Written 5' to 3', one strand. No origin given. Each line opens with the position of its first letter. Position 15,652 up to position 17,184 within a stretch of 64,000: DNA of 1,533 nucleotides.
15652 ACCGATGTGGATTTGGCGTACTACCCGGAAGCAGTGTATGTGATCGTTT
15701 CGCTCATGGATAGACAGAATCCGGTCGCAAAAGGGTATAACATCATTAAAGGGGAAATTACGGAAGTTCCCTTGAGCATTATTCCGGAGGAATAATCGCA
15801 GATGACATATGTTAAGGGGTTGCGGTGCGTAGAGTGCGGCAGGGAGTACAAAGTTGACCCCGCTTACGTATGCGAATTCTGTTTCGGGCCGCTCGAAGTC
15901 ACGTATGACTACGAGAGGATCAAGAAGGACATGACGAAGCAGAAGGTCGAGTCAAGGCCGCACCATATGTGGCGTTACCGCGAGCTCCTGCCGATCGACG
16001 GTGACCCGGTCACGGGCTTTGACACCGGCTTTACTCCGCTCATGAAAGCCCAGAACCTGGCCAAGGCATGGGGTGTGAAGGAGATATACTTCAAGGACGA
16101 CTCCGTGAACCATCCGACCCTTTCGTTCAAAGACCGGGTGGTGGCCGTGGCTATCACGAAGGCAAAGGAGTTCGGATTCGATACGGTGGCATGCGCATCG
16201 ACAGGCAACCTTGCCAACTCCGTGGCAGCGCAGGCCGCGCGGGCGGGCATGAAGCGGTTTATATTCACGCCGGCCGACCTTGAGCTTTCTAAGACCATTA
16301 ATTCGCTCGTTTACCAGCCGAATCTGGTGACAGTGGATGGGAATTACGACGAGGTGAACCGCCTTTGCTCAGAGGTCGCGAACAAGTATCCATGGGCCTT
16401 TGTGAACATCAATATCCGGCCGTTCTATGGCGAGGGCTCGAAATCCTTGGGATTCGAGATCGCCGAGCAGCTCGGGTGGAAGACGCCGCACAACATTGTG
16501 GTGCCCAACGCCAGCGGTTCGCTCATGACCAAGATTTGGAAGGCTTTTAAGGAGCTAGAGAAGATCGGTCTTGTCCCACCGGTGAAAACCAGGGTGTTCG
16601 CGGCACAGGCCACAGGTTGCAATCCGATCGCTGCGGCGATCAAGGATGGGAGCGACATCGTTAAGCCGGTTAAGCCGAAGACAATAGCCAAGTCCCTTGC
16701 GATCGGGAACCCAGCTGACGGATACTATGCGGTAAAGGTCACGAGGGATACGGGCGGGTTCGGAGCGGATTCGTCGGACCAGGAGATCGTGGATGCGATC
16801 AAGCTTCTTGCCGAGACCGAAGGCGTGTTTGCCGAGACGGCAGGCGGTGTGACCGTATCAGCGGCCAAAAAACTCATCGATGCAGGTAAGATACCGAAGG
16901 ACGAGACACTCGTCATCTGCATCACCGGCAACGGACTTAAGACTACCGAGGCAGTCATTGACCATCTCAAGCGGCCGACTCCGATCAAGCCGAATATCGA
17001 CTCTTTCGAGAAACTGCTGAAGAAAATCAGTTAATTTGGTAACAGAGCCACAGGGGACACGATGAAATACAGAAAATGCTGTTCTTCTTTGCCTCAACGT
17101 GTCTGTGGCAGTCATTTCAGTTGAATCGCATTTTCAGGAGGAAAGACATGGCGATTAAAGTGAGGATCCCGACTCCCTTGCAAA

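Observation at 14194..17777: Six-gene ubiquitin-like sulfur-carrier module (TusA, E1, JAMM, Zn-ribbon ThrC-like PLP enzyme, MoaD-like carrier, NIL protein) inserted between hom and lysC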

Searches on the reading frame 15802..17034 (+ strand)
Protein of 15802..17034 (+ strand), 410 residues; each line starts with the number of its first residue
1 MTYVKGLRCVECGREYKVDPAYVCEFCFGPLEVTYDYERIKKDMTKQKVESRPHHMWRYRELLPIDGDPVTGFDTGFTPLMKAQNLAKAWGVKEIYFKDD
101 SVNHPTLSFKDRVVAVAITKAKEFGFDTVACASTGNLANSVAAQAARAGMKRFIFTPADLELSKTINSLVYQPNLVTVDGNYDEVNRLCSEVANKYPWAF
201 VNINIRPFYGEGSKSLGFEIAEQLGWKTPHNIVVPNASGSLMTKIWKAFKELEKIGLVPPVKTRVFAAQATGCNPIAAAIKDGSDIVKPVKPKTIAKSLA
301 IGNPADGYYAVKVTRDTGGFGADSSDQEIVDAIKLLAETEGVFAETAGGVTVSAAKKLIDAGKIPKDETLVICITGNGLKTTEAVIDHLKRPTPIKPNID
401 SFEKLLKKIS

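Call 3: search_protein_families(library=pfam, proteins=[window:15802-17034:+], max_evalue=0.01)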
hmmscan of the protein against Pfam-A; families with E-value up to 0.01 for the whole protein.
window:15802-17034:+ (410 aa): 2 families
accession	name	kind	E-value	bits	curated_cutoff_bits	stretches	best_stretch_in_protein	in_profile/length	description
PF00291.31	PALP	-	2.1e-65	221.4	35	1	76-376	6-295/295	Pyridoxal-phosphate dependent enzyme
PF05810.19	NinF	-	1.5e-09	38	27.5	1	8-32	1-25/25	NinF protein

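Call 4: search_protein_families(library=ncbifam, proteins=[window:15802-17034:+], max_evalue=0.01)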
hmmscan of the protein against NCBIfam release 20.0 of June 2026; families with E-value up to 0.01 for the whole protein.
window:15802-17034:+ (410 aa): 40 families (the best 25 are shown)
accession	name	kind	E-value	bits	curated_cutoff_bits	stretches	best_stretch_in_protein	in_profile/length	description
NF006050.0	PRK08197.1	equivalog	2.4e-89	299.9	303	1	1-390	3-393/406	threonine synthase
TIGR00260.1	thrC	equivalog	4.8e-82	275.8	167.1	1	56-383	1-340/340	threonine synthase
NF004170.0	PRK05638.1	equivalog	4.3e-64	216.7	421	1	7-382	2-360/442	threonine synthase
NF006205.0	PRK08329.1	equivalog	1.1e-41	143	358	1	7-381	2-346/347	threonine synthase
NF005035.0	PRK06450.1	equivalog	2.9e-40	138.2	301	1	8-381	5-337/338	threonine synthase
NF004996.0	PRK06381.1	equivalog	9e-36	123.5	266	1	76-377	14-317/319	threonine synthase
TIGR01127.1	ilvA_1Cterm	equivalog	4.3e-19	68.7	378.75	1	78-377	1-284/380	threonine ammonia-lyase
TIGR03844.1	cysteate_syn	equivalog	4.4e-15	55.4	324.9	2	7-194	3-185/398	cysteate synthase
NF005292.0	PRK06815.1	equivalog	5.3e-14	52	371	1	77-376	21-307/320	threonine/serine dehydratase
NF006058.0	PRK08206.1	equivalog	4.6e-13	48.4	276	2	127-338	117-330/402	diaminopropionate ammonia-lyase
NF040741.1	ornith_OrtB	equivalog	5.4e-13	48.2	550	1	87-154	76-142/464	2-amino-4-oxopentanoate thiolase subunit OrtB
NF006389.0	PRK08638.1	equivalog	6e-13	48.4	453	1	78-375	28-311/333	bifunctional threonine ammonia-lyase/L-serine ammonia-lyase TdcB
NF006390.0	PRK08639.1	equivalog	1.3e-12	47.4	421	1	78-377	26-313/418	threonine ammonia-lyase IlvA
NF006094.0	PRK08246.1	subfamily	6.7e-12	45.4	331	1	78-377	24-302/310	serine/threonine dehydratase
NF005680.0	PRK07476.1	equivalog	1.3e-11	44.1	413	1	78-381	24-313/326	hydroxyectoine utilization dehydratase EutB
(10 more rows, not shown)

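Call 10: search_solved_structures(query=window:15802-17034:+, max_evalue=1e-10, show_alignments=2)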
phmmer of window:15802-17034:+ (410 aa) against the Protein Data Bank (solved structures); distinct sequences matched with E-value up to 1e-10: 8.
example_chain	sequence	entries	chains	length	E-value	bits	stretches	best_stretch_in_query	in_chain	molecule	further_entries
6cgq_A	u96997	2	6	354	7.8e-57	196.5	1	57-404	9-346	Threonine synthase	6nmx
2zsj_A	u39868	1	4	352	2.6e-55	191.5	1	58-406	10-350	Threonine synthase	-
1uim_A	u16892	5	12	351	2.8e-54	188.1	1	52-398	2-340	Threonine Synthase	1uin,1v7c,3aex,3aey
2d1f_A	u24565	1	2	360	3.6e-50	174.5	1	56-396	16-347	Threonine synthase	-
1e5x_A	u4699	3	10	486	1.3e-33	120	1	56-392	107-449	THREONINE SYNTHASE | THREONINE SYNTHASE 1, CHLOROPLASTIC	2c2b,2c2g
1pwe_A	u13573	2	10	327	9e-15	58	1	78-355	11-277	L-serine dehydratase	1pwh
4h27_A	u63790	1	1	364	1.9e-13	53.6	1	78-355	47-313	L-serine dehydratase/L-threonine deaminase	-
1p5j_A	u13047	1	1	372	2.4e-12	50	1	78-355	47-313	L-serine dehydratase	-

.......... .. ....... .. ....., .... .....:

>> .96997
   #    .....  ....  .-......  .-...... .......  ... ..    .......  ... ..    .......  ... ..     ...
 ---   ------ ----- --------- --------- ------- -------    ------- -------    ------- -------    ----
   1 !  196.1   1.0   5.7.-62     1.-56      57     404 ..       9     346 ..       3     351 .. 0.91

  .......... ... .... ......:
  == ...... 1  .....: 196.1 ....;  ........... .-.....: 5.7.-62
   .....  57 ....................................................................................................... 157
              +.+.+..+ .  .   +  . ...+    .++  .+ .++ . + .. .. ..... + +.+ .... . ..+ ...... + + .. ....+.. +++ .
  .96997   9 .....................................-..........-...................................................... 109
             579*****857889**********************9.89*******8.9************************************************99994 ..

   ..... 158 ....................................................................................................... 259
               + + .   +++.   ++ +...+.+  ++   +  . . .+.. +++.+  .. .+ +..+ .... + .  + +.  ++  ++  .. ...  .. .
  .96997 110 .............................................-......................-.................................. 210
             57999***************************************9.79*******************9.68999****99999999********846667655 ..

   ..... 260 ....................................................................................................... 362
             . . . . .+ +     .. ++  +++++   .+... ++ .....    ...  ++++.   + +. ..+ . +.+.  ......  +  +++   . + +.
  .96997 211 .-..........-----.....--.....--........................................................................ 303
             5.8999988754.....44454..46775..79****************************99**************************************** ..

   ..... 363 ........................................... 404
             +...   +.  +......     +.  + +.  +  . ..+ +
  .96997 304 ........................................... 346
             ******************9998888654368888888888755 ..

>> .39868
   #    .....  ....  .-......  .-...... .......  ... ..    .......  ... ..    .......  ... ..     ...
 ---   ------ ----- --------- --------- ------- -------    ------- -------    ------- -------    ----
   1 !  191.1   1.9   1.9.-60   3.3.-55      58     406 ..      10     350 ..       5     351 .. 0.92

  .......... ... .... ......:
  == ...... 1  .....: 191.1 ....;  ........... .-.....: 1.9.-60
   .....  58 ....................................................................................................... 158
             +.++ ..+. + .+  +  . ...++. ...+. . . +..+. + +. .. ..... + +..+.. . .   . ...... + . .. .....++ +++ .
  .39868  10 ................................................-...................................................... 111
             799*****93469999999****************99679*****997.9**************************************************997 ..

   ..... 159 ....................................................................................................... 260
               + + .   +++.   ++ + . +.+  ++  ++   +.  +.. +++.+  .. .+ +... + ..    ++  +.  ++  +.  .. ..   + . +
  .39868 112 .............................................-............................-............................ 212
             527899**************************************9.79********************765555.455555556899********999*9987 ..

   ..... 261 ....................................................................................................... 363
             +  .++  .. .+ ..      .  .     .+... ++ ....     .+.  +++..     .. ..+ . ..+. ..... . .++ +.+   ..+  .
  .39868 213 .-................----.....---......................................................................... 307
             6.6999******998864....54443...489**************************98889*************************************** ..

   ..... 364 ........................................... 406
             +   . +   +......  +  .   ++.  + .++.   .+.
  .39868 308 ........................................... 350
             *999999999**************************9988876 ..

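Call 13: find_homologous_proteins(query=window:15802-17034:+, max_evalue=1e-20)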
Query window:15802-17034:+ (410 aa): 8000 proteins with E <= 1e-20 among 8000 candidates; the best 120 are listed.
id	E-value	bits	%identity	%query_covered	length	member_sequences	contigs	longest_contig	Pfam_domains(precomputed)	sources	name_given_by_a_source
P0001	2.2e-276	934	100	100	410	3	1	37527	PF00291.32,PF05810.20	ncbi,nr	ncbi:MAG TPA: threonine synthase [Nitrospirota bacterium]|nr:threonine synthase [Nitrospirota bacter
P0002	1.7e-273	925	98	100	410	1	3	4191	PF00291.32,PF05810.20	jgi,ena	jgi:threonine synthase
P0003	1.7e-273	925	98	100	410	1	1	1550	PF00291.32,PF05810.20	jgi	-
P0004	2.3e-273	924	98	100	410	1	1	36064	PF00291.32,PF05810.20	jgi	jgi:threonine synthase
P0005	3.9e-273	924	98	100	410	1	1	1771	PF00291.32,PF05810.20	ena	-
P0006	7.8e-273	923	98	100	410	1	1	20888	PF00291.32,PF05810.20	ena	-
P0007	8.0e-273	923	98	100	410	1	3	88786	PF00291.32,PF05810.20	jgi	jgi:threonine synthase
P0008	1.8e-272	922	98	100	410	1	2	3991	PF00291.32,PF05810.20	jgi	jgi:threonine synthase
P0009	3.9e-272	920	98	100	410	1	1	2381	PF00291.32,PF05810.20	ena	-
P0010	6.3e-270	913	97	100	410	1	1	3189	PF00291.32,PF05810.20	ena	-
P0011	2.1e-268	908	97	100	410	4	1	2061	PF00291.32,PF05810.20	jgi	-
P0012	3.8e-268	907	96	100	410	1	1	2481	PF00291.32,PF05810.20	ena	-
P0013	1.5e-267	905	96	100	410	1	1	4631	PF00291.32,PF05810.20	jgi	-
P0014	2.1e-267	905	96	100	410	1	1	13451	PF00291.32,PF05810.20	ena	-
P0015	1.7e-266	902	95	100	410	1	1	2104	PF00291.32,PF05810.20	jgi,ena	-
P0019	1.2e-265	899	95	100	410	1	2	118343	PF00291.32,PF05810.20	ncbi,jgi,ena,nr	ncbi:MAG TPA: threonine synthase [Nitrospirota bacterium]|nr:threonine synthase [Nitrospirota bacter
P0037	7.1e-249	844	88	100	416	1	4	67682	PF00291.32,PF05810.20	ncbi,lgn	-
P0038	2.3e-248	842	86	100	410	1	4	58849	PF00291.32,PF05810.20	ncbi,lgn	-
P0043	2.6e-241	819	85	100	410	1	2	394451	PF00291.32,PF05810.20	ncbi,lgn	-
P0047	7.0e-228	775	79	100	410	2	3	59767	PF00291.32,PF05810.20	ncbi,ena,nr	ncbi:MAG TPA: threonine synthase [Nitrospirota bacterium]|nr:threonine synthase [Nitrospirota bacter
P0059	2.4e-211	720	76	98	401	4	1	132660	PF00291.32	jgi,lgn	-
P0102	7.4e-200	682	69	100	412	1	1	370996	PF00291.32,PF05810.20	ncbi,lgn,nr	ncbi:MAG: threonine synthase [Nitrospiraceae bacterium]|nr:threonine synthase [Nitrospiraceae bacter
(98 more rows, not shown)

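Call 15: find_encoding_contigs(protein=P0102, flank=10000, max_places=2)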
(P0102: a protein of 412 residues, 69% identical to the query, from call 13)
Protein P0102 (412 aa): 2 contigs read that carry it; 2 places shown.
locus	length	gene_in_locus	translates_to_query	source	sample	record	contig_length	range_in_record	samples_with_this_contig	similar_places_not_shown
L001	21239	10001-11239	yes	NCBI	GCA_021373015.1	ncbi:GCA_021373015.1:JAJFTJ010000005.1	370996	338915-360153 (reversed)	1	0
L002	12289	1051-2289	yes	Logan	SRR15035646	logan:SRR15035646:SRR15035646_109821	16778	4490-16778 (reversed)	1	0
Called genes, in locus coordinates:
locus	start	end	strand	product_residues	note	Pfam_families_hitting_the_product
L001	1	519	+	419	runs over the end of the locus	PF00109:ketoacyl-synt, PF02801:Ketoacyl-synt_C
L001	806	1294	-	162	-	-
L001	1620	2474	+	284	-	PF01040:UbiA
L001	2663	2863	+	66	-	PF00313:CSD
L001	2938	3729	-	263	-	PF00795:CN_hydrolase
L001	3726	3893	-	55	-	-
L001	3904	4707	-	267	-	PF01113:DapB_N, PF05173:DapB_C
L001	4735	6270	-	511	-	PF00702:Hydrolase (faint), PF01075:Glyco_transf_9, PF13419:HAD_2 (weak), PF08645:PNK3P (weak), PF13242:Hydrolase_like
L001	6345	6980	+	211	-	PF13353:Fer4_12 (weak), PF04055:Radical_SAM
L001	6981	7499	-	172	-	PF00293:NUDIX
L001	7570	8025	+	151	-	PF01668:SmpB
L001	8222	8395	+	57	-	-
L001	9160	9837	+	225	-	-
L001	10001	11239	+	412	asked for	PF05810:NinF, PF00291:PALP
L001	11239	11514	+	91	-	PF02597:ThiS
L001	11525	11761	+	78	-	PF09383:NIL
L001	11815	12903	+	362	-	PF00291:PALP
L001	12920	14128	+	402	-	PF01676:Metalloenzyme, PF10143:PhosphMutase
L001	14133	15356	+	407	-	PF00696:AA_kinase, PF01842:ACT, PF22468:ACT_9, PF13840:ACT_7, PF22468:ACT_9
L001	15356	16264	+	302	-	PF00291:PALP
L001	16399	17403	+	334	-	PF01018:GTP1_OBG, PF01926:MMR_HSR1, PF02421:FeoB_N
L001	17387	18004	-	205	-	-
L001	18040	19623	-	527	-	PF07969:Amidohydro_3, PF01979:Amidohydro_1 (faint), PF07969:Amidohydro_3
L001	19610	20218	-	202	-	PF02361:CbiQ (weak)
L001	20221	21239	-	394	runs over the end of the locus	PF11741:AMIN, PF01520:Amidase_3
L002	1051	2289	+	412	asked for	PF05810:NinF, PF00291:PALP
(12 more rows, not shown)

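Call 16: find_encoding_contigs(protein=P0059, flank=10000, max_places=2)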
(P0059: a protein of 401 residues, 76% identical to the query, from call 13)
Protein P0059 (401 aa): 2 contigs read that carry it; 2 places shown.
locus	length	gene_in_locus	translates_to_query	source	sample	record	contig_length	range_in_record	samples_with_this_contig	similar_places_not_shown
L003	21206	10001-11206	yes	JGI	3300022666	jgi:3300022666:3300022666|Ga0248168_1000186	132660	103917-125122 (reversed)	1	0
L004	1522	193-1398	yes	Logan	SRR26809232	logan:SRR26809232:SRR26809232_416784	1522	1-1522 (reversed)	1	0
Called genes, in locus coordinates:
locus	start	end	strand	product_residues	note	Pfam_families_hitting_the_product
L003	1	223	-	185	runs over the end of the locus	PF04542:Sigma70_r2, PF08281:Sigma70_r4_2, PF04545:Sigma70_r4 (weak)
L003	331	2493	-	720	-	PF01590:GAF (weak), PF13185:GAF_2, PF13492:GAF_3 (faint), PF13185:GAF_2, PF00990:GGDEF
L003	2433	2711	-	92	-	PF04368:DUF507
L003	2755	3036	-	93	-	PF04368:DUF507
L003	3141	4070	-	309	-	PF09991:DUF2232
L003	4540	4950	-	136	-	PF00436:SSB, PF22657:SSB_1 (weak)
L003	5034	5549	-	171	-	PF01250:Ribosomal_S6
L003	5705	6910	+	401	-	PF00155:Aminotran_1_2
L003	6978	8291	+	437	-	PF03447:NAD_binding_3, PF00742:Homoserine_dh, PF01842:ACT, PF22629:ACT_AHAS_ss (weak)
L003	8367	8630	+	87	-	PF01206:TusA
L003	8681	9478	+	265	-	PF00899:ThiF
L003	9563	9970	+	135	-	PF14464:Prok-JAB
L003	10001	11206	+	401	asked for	PF00291:PALP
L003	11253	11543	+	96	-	PF02597:ThiS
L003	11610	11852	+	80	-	PF09383:NIL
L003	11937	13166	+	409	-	PF01676:Metalloenzyme, PF10143:PhosphMutase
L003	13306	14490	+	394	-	PF00696:AA_kinase, PF01842:ACT, PF22468:ACT_9, PF01842:ACT (weak), PF13840:ACT_7, PF22468:ACT_9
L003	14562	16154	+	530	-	PF00682:HMGL-like, PF22617:HCS_D2, PF08502:LeuA_dimer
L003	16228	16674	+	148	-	PF04246:RseC_MucC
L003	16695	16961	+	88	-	-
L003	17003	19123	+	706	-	PF00009:GTP_EFTU, PF22042:EF-G_D2, PF03144:GTP_EFTU_D2, PF14492:EFG_III, PF16658:RF3_C (faint), PF03764:EFG_IV, PF00679:EFG_C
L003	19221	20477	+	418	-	PF00675:Peptidase_M16, PF05193:Peptidase_M16_C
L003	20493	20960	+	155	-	PF00692:dUTPase, PF22769:DCD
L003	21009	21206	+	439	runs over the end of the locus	PF00675:Peptidase_M16, PF05193:Peptidase_M16_C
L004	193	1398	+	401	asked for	PF00291:PALP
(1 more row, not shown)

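Call 17: search_protein_families(library=ncbifam, proteins=[L001:11815-12903:+, L001:15356-16264:+, L001:9160-9837:+], max_evalue=1e-20)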
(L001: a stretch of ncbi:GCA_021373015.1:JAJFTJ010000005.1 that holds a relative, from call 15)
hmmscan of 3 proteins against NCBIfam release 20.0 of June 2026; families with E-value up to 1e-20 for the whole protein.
L001:11815-12903:+ (362 aa): 6 families
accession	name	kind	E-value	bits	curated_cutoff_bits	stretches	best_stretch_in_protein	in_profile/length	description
TIGR00260.1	thrC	equivalog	3.1e-97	325.8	167.1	1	16-335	1-340/340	threonine synthase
NF004170.0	PRK05638.1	equivalog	6.9e-61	206.1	421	1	17-333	47-358/442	threonine synthase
NF006050.0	PRK08197.1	equivalog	5.4e-59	200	303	1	9-342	56-393/406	threonine synthase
NF006205.0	PRK08329.1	equivalog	1.1e-41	143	358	1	19-332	46-345/347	threonine synthase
NF004996.0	PRK06381.1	equivalog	1.6e-41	142.4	266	1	36-329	13-317/319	threonine synthase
NF005035.0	PRK06450.1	equivalog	8.8e-35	120.1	301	1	31-332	51-336/338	threonine synthase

L001:15356-16264:+ (302 aa): 8 families
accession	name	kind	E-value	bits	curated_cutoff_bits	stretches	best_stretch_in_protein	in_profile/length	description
TIGR01136.1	cysKM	subfamily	2.4e-112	375.2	344.15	1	4-293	2-299/299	cysteine synthase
TIGR01138.1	cysM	equivalog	1.1e-109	366.5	394.2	1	3-293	2-290/290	cysteine synthase B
NF008735.0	PRK11761.1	equivalog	7.6e-105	350.4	413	1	3-294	6-295/296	cysteine synthase CysM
TIGR01139.1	cysK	equivalog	1.1e-99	333.5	350.95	1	5-293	3-298/298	cysteine synthase A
NF007989.0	PRK10717.1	equivalog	5.3e-83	278.8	387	1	3-295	8-320/334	cysteine synthase A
TIGR01137.1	cysta_beta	equivalog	3.4e-78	263.3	510.25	1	3-291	5-309/457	cystathionine beta-synthase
NF053679.1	CysteaSynCapA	equivalog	4.9e-66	222.8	600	1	3-290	10-317/329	cysteate synthase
TIGR03945.1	PLP_SbnA_fam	equivalog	1.6e-62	211.3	349.95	1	4-290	2-297/304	2,3-diaminopropionate biosynthesis protein SbnA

L001:9160-9837:+ (225 aa): 0 families

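Call 20: find_encoding_contigs(protein=P0001, flank=10000, max_places=3)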
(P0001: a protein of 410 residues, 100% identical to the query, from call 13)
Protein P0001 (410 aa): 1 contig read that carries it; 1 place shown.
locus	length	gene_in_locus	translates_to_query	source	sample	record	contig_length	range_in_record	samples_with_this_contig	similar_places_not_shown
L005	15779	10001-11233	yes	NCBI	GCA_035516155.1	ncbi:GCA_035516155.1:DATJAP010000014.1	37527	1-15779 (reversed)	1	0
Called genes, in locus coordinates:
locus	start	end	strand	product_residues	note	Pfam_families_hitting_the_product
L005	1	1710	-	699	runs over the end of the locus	PF01590:GAF (weak), PF13185:GAF_2, PF13492:GAF_3 (faint), PF13185:GAF_2 (weak), PF00990:GGDEF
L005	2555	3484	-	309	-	PF09991:DUF2232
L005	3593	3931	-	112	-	PF01084:Ribosomal_S18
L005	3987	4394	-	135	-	PF00436:SSB, PF22657:SSB_1 (weak)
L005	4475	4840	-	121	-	PF01250:Ribosomal_S6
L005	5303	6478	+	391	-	PF00155:Aminotran_1_2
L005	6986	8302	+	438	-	PF03447:NAD_binding_3, PF00742:Homoserine_dh, PF22629:ACT_AHAS_ss (faint), PF01842:ACT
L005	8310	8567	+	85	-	PF01206:TusA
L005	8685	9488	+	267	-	PF00899:ThiF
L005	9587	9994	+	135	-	PF14464:Prok-JAB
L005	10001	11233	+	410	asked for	PF05810:NinF, PF00291:PALP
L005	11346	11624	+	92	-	PF02597:ThiS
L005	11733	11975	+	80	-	PF09383:NIL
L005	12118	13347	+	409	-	PF01676:Metalloenzyme, PF10143:PhosphMutase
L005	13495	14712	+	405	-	PF00696:AA_kinase, PF01842:ACT, PF22468:ACT_9, PF13840:ACT_7, PF22468:ACT_9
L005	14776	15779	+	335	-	PF00682:HMGL-like, PF22617:HCS_D2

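Call 21: find_encoding_contigs(protein=P0043, flank=10000, max_places=1)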
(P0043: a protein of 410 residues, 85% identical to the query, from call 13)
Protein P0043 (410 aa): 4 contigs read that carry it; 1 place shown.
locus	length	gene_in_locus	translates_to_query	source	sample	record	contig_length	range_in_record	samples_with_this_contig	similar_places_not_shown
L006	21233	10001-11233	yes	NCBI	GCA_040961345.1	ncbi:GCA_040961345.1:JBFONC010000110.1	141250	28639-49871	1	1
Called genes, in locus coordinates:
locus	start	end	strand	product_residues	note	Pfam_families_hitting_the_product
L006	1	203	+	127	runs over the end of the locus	PF06348:DUF1059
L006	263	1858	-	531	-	PF00496:SBP_bac_5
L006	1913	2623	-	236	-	PF07722:Peptidase_C26, PF00117:GATase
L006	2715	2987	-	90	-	-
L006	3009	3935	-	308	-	PF02729:OTCace_N, PF00185:OTCace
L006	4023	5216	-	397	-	PF00202:Aminotran_3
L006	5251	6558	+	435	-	PF00155:Aminotran_1_2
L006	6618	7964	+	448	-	PF03447:NAD_binding_3, PF00742:Homoserine_dh, PF01842:ACT, PF22629:ACT_AHAS_ss (weak)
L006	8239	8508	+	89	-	PF01206:TusA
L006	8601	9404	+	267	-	PF00899:ThiF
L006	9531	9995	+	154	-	PF14464:Prok-JAB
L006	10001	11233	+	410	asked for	PF05810:NinF, PF00291:PALP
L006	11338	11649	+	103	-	PF02597:ThiS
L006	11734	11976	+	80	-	PF09383:NIL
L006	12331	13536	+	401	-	PF01676:Metalloenzyme, PF10143:PhosphMutase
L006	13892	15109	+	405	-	PF00696:AA_kinase, PF01842:ACT, PF22468:ACT_9, PF13840:ACT_7, PF22468:ACT_9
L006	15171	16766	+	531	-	PF00682:HMGL-like, PF22617:HCS_D2, PF08502:LeuA_dimer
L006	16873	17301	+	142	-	PF04246:RseC_MucC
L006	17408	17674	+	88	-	-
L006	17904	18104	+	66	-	PF15919:HicB_lk_antitox, PF21748:UPF0150 (weak)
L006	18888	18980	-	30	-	-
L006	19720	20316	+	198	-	-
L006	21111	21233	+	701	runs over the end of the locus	PF00009:GTP_EFTU, PF03144:GTP_EFTU_D2, PF22042:EF-G_D2, PF14492:EFG_III, PF16658:RF3_C (faint), PF03764:EFG_IV, PF00679:EFG_C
